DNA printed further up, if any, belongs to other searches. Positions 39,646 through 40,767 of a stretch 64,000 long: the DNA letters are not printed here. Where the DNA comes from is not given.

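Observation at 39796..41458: Tandem PhyH-like paralogues whose first iron-ligand motif is H-G-G (2-His, halogenase-like) instead of H-x-D/E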

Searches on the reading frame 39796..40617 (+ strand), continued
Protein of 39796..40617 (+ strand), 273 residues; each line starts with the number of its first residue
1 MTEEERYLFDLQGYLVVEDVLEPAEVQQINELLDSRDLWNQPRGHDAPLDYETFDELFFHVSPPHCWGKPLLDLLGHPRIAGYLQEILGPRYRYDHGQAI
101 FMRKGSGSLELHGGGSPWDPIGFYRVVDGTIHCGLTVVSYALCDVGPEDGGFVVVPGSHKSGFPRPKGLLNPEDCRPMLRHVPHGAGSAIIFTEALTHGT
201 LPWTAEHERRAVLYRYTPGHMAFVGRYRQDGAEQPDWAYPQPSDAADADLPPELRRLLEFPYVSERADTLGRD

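Call 34: fold_search(model_id=the predicted structure, library=pdb)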
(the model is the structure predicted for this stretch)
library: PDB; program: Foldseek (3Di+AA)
matches with E <= 10: 1742; with E <= 0.001: 481
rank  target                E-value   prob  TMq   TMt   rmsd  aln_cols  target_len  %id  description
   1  4xca_C                9.5e-18  1.00  0.72  0.77   3.4       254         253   23  Crystal Structure of HygX from Streptomyces hygroscopicus with nickel and 2-oxoglutarate bound (released 2015-08-05)
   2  4xcb_D                1.0e-17  1.00  0.69  0.74   3.2       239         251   25  Crystal Structure of HygX from Streptomyces hygroscopicus with nickel, 2-oxoglutarate, and hygromycin B bound (released 2015-08-05)
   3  4xca_D                3.8e-17  1.00  0.69  0.74   4.3       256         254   26  Crystal Structure of HygX from Streptomyces hygroscopicus with nickel and 2-oxoglutarate bound (released 2015-08-05)
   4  4xcb_A                5.7e-17  1.00  0.70  0.73   3.6       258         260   24  Crystal Structure of HygX from Streptomyces hygroscopicus with nickel, 2-oxoglutarate, and hygromycin B bound (released 2015-08-05)
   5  4xca_A                9.2e-17  1.00  0.67  0.71   3.8       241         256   24  Crystal Structure of HygX from Streptomyces hygroscopicus with nickel and 2-oxoglutarate bound (released 2015-08-05)
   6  4xcb_B                1.3e-16  1.00  0.68  0.71   3.7       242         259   24  Crystal Structure of HygX from Streptomyces hygroscopicus with nickel, 2-oxoglutarate, and hygromycin B bound (released 2015-08-05)
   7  4xca_B                2.7e-16  1.00  0.67  0.75   3.0       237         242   25  Crystal Structure of HygX from Streptomyces hygroscopicus with nickel and 2-oxoglutarate bound (released 2015-08-05)
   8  4zpi_C                3.0e-16  1.00  0.66  0.72   4.0       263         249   23  Crystal Structure of HygX from Streptomyces hygroscopicus with iron bound (released 2015-08-05)
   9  4xc9_B                7.5e-16  1.00  0.69  0.76   3.7       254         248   23  Crystal Structure of apo HygX from Streptomyces hygroscopicus (released 2015-08-05)
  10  4zpi_A                1.5e-15  1.00  0.63  0.70   3.9       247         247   23  Crystal Structure of HygX from Streptomyces hygroscopicus with iron bound (released 2015-08-05)
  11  4xc9_C                2.2e-15  1.00  0.64  0.70   7.7       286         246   23  Crystal Structure of apo HygX from Streptomyces hygroscopicus (released 2015-08-05)
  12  4zpi_B                2.3e-15  1.00  0.67  0.74   2.9       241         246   25  Crystal Structure of HygX from Streptomyces hygroscopicus with iron bound (released 2015-08-05)
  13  4xc9_A                2.6e-15  1.00  0.64  0.71   3.6       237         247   25  Crystal Structure of apo HygX from Streptomyces hygroscopicus (released 2015-08-05)
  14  4xc9_D                2.6e-15  1.00  0.68  0.74   3.7       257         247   24  Crystal Structure of apo HygX from Streptomyces hygroscopicus (released 2015-08-05)
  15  4xcb_C                3.3e-15  1.00  0.67  0.72   4.4       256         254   23  Crystal Structure of HygX from Streptomyces hygroscopicus with nickel, 2-oxoglutarate, and hygromycin B bound (released 2015-08-05)
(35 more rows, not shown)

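Call 38: find_encoding_contigs(protein=P0050, flank=8000, max_places=4)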
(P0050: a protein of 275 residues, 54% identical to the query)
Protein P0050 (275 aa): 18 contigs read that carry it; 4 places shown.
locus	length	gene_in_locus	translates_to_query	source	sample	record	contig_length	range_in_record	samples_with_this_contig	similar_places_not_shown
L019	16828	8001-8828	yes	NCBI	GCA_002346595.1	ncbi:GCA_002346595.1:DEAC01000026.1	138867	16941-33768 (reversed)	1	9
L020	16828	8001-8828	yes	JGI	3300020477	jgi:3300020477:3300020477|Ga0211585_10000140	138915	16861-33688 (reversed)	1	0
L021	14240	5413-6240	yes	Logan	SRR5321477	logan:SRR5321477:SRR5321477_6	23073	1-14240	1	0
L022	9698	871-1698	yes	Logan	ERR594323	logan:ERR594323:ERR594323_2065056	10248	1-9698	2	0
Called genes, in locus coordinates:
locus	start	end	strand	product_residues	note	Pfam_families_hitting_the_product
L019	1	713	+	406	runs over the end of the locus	PF00890:FAD_binding_2, PF01266:DAO, PF07992:Pyr_redox_2 (faint), PF12831:FAD_oxidored (faint), PF13738:Pyr_redox_3 (faint)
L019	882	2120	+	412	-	PF05721:PhyH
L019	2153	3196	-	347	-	-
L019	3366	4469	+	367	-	PF02746:MR_MLE_N, PF13378:MR_MLE_C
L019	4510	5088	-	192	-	PF00881:Nitroreductase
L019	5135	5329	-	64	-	-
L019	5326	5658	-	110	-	PF03992:ABM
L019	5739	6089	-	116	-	-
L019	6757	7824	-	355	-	PF04116:FA_hydroxylase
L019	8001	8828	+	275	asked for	PF05721:PhyH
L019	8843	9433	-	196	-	-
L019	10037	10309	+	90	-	-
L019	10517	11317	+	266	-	PF05721:PhyH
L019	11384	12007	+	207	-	-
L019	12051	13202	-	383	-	PF13088:BNR_2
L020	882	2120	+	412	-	PF05721:PhyH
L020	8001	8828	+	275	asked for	PF05721:PhyH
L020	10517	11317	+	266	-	PF05721:PhyH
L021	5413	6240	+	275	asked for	PF05721:PhyH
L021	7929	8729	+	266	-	PF05721:PhyH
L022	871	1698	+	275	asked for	PF05721:PhyH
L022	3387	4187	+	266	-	PF05721:PhyH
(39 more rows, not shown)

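Call 39: find_encoding_contigs(protein=P0117, flank=8000, max_places=3)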
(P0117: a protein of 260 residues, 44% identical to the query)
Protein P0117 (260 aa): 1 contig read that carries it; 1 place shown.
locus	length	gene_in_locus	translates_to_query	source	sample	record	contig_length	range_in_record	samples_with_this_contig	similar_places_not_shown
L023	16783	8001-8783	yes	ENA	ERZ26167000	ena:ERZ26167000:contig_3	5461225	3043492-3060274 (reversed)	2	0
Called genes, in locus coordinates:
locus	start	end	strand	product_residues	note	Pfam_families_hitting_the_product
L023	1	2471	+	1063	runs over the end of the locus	PF00873:ACR_tran, PF02355:SecD_SecF_C (weak)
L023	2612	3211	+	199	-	PF04542:Sigma70_r2, PF08281:Sigma70_r4_2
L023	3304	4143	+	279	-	PF26514:DUF8173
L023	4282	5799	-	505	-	PF13522:GATase_6, PF13537:GATase_7, PF00733:Asn_synthase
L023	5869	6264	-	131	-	PF04069:OpuAC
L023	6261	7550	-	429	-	PF13847:Methyltransf_31, PF08241:Methyltransf_11 (faint), PF08242:Methyltransf_12 (faint), PF13649:Methyltransf_25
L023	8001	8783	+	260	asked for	PF05721:PhyH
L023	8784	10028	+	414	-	PF01841:Transglut_core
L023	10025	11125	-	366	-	PF08240:ADH_N, PF16912:Glu_dehyd_C, PF00107:ADH_zinc_N, PF13602:ADH_zinc_N_2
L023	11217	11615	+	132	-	PF01894:YjbQ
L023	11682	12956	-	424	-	PF01979:Amidohydro_1, PF12890:DHOase, PF07969:Amidohydro_3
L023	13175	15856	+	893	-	PF00133:tRNA-synt_1, PF09334:tRNA-synt_1g, PF13603:tRNA-synt_1_2 (weak), PF09334:tRNA-synt_1g (weak), PF08264:Anticodon_1, PF10458:Val_tRNA-synt_C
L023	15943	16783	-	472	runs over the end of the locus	PF00890:FAD_binding_2 (weak), PF01134:GIDA (weak), PF07992:Pyr_redox_2, PF12831:FAD_oxidored, PF00070:Pyr_redox, PF02852:Pyr_redox_dim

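Call 40: find_encoding_contigs(protein=P0041, flank=8000, max_places=2)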
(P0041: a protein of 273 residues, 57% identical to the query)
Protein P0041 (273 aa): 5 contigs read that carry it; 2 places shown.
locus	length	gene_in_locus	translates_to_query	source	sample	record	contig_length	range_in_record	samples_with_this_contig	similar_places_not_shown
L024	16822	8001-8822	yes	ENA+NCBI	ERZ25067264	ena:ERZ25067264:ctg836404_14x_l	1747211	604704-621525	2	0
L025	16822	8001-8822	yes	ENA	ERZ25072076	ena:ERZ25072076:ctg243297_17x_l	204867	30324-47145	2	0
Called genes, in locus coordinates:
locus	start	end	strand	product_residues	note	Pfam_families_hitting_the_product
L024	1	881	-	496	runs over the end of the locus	PF00884:Sulfatase, PF01663:Phosphodiest (faint), PF16347:SGSH_C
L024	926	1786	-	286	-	PF08450:SGL (faint), PF01436:NHL (faint)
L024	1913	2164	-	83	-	-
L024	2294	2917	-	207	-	PF01073:3Beta_HSD (weak), PF01370:Epimerase, PF04321:RmlD_sub_bind (faint), PF05368:NmrA, PF13460:NAD_binding_10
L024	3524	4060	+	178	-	PF00440:TetR_N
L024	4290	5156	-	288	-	PF05721:PhyH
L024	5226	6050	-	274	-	-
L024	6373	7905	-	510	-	-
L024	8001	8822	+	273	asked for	PF05721:PhyH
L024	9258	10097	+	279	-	-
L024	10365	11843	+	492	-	PF01609:DDE_Tnp_1 (faint)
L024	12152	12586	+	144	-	-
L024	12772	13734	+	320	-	PF01210:NAD_Gly3P_dh_N (weak), PF02558:ApbA, PF03721:UDPG_MGDP_dh_N, PF08546:ApbA_C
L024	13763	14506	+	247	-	PF01144:CoA_trans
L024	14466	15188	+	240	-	-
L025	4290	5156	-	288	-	PF05721:PhyH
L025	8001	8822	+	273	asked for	PF05721:PhyH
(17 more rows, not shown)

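Call 41: find_encoding_contigs(protein=P0057, flank=8000, max_places=2)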
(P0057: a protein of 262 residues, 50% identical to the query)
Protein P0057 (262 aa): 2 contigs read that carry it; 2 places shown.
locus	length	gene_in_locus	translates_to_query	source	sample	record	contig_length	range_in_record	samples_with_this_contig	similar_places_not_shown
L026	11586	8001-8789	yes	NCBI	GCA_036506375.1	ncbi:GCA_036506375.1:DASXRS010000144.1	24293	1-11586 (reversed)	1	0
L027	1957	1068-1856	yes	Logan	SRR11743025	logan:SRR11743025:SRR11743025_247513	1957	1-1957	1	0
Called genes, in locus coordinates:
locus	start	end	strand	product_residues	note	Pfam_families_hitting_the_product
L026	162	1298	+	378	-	PF01547:SBP_bac_1, PF13531:SBP_bac_11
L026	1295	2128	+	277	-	PF00528:BPD_transp_1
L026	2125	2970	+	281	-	PF00528:BPD_transp_1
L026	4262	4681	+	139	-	-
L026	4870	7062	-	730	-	PF09371:Tex_N, PF22706:Tex_central_region, PF14639:YqgF (weak), PF16921:Tex_YqgF, PF14635:HHH_7, PF12836:HHH_3, PF17674:HHH_9, PF00575:S1, +1 more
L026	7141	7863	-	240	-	PF00106:adh_short, PF08659:KR (faint), PF13561:adh_short_C2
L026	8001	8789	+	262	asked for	PF05721:PhyH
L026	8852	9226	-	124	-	-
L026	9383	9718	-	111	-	PF06305:LapA_dom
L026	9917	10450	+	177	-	-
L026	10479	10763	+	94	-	-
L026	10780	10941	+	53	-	-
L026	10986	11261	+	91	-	-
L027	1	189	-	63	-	?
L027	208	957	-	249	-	PF00106:adh_short, PF08659:KR (faint), PF13561:adh_short_C2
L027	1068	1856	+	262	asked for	PF05721:PhyH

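Call 42: find_encoding_contigs(protein=P0074, flank=8000, max_places=2)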
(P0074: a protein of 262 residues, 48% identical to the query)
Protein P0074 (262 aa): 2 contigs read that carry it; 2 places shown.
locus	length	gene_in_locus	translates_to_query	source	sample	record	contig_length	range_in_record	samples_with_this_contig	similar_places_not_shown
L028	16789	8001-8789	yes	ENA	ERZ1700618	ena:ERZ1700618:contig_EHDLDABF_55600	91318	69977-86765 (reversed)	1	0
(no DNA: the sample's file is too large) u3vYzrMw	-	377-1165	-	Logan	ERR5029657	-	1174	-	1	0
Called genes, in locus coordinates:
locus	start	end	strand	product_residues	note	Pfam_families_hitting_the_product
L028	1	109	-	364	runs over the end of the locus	PF20030:bpMoxR, PF01078:Mg_chelatase (faint), PF00004:AAA (weak), PF07726:AAA_3, PF07728:AAA_5, PF17863:AAA_lid_2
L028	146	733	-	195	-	PF00005:ABC_tran, PF12399:BCA_ABC_TP_C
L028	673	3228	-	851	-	PF07690:MFS_1, PF00005:ABC_tran, PF13304:AAA_21 (faint)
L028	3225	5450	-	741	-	PF02653:BPD_transp_2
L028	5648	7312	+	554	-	PF00496:SBP_bac_5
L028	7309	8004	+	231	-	PF00392:GntR, PF07729:FCD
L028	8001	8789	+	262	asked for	PF05721:PhyH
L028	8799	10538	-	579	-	-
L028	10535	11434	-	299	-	PF00480:ROK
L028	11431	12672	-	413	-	PF13439:Glyco_transf_4, PF13579:Glyco_trans_4_4, PF20706:GT4-conflict, PF00534:Glycos_transf_1, PF13692:Glyco_trans_1_4, PF13524:Glyco_trans_1_2 (weak)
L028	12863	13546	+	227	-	PF05257:CHAP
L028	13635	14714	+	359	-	PF01546:Peptidase_M20, PF07687:M20_dimer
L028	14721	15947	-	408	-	PF04107:GCS2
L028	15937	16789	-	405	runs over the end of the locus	PF05977:MFS_3 (faint), PF12832:MFS_1_like, PF07690:MFS_1, PF00083:Sugar_tr, PF07690:MFS_1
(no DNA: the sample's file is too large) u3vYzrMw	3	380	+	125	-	?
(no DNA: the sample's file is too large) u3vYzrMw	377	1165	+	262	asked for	PF05721:PhyH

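Call 43: search_protein_representatives(alignment_id=A1)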
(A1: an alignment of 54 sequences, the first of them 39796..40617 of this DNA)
Query: 54 sequences, 261 profile positions. Proteins with E-value up to 0.001 (for the whole library): 5041; up to 1e-10: 1762; up to 1e-30: 362. The best 150 are listed.
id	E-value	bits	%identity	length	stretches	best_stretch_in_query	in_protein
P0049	6.9e-119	412.1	-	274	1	1-258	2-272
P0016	1.1e-112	391.7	-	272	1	1-257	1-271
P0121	2.4e-101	354.6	-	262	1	1-257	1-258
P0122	2.9e-101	354.3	-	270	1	1-257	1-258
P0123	1.6e-95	335.5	-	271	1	1-254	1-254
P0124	1.1e-87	309.9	-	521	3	2-217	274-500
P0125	5.1e-85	301.1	-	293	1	1-252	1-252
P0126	2.4e-78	279.2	-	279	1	1-254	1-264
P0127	1.0e-76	273.9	-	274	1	1-256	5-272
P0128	1.0e-76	273.9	-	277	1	1-186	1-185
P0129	1.4e-76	273.4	-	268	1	1-254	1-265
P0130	5.7e-75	268.2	-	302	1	2-257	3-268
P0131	6.5e-75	268.0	-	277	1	1-254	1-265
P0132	1.3e-74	267.0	-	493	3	3-215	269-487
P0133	3.1e-73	262.5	-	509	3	2-228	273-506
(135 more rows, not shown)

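Call 45: search_protein_families(library=ncbifam, proteins=[window:39796-40617:+], max_evalue=0.00001)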
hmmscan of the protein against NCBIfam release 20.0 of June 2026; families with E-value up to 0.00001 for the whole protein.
window:39796-40617:+ (273 aa): 0 families

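Call 55: search_solved_structures(query=A1, max_evalue=10, show_alignments=1)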
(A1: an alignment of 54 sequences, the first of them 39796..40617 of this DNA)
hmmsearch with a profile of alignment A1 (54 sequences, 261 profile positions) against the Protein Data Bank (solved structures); distinct sequences matched with E-value up to 10: 33.
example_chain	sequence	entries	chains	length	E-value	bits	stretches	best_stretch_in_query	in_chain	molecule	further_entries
4xc9_A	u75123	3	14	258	2.4e-19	72.7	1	2-217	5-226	oxidase/hydroxylase | Putative oxidase/hydroxylase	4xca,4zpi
4xcb_A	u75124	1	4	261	2.5e-19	72.6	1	2-217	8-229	oxidase/hydroxylase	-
3emr_A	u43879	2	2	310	4.3e-11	45.6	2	8-164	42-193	EctD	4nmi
7vbq_A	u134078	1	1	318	4.6e-08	35.7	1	16-243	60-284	Fe(II)/(alpha)ketoglutarate-dependent dioxygenase TlxJ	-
8zyb_E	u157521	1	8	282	1.7e-07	33.9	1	12-245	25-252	DhiD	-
4mhr_A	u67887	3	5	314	2.3e-07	33.4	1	8-165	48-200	Ectoine hydroxylase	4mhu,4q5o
7eyu_B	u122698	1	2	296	4e-07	32.6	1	12-245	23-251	2-oxoglutarate/Fe(II)-dependent dioxygenase SptF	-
7eyr_C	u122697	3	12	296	4.4e-07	32.5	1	12-245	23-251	2-oxoglutarate/Fe(II)-dependent dioxygenase SptF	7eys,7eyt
7eyw_C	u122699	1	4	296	4.5e-07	32.5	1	12-245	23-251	2-oxoglutarate/Fe(II)-dependent dioxygenase SptF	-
5zm2_A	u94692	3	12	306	8.5e-07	31.6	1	12-245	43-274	Dioxygenase andA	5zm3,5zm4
7wpy_A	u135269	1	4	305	2.1e-06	30.3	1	12-245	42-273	Dioxygenase andA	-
4xaa_A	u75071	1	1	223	2.7e-06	29.9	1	136-216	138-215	Putative oxygenase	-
2a1x_A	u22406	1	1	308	0.00024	23.5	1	2-231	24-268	Phytanoyl-CoA dioxygenase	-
7fcb_C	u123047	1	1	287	0.00028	23.3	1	12-245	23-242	2-oxoglutarate/Fe(II)-dependent dioxygenase SptF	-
7dt0_A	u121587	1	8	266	0.0012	21.3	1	12-162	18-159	Phytanoyl-CoA dioxygenase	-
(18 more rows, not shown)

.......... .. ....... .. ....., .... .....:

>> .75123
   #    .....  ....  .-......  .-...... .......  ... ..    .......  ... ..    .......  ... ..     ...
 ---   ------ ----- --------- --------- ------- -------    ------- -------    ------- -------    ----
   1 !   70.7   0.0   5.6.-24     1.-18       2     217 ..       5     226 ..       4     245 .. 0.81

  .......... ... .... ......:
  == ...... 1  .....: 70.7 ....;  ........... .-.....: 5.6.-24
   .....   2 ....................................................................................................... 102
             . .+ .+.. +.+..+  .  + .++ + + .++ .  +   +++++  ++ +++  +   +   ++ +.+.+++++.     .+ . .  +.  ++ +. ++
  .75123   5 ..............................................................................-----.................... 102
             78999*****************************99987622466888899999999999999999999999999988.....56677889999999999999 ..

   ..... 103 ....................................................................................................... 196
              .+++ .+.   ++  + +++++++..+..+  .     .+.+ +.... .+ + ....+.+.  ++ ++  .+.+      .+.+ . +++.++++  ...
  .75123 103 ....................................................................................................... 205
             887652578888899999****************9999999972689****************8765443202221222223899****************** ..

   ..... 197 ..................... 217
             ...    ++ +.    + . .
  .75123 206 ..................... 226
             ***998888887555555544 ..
